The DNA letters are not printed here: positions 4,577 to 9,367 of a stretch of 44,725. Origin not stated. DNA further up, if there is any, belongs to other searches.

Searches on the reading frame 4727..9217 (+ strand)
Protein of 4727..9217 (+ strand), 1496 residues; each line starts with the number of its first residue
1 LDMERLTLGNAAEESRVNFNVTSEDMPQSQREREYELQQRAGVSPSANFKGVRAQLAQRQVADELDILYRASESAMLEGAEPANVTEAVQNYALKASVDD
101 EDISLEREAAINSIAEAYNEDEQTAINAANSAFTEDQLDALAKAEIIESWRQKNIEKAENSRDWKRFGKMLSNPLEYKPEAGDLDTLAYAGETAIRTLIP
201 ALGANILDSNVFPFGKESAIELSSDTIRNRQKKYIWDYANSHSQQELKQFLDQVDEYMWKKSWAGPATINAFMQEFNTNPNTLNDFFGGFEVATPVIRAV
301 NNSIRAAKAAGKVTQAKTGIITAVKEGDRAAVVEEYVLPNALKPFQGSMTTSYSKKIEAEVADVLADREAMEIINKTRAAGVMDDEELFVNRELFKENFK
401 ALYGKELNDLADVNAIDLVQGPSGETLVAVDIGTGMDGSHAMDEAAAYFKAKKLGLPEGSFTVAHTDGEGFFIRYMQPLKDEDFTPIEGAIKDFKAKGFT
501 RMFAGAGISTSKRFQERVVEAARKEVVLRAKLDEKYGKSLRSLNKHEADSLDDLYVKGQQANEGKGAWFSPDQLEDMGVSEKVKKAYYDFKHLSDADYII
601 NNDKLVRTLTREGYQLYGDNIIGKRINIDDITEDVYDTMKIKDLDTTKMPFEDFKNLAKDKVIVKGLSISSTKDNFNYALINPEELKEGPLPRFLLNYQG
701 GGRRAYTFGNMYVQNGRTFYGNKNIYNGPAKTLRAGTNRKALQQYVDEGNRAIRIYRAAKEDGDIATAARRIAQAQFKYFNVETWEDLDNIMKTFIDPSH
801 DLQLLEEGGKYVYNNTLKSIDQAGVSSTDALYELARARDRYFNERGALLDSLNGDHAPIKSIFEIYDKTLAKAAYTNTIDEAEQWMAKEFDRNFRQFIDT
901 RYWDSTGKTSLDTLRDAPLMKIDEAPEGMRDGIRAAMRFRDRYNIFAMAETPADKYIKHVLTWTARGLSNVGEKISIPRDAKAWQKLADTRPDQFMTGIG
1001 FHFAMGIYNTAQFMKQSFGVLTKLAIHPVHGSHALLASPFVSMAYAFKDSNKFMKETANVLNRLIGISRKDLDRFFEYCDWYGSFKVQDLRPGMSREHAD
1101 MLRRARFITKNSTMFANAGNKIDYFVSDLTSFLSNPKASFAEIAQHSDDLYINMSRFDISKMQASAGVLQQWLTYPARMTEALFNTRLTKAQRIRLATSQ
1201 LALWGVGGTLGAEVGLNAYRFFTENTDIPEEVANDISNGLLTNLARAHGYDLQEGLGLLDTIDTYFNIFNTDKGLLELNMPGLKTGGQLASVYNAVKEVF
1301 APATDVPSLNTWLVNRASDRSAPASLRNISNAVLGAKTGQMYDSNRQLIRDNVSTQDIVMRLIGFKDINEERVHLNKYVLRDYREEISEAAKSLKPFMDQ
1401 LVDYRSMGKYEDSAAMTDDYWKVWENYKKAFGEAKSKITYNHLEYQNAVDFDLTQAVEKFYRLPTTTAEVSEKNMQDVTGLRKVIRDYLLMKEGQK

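Call 68: search_protein_families(library=phrogs, proteins=[window:4727-9217:+], max_evalue=0.001)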
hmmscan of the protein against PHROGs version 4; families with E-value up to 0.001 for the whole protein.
window:4727-9217:+ (1496 aa): 1 family
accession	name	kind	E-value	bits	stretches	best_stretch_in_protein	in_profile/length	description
phrog_12003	-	head and packaging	4.4e-12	45.6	1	981-1372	902-1324/1440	internal virion protein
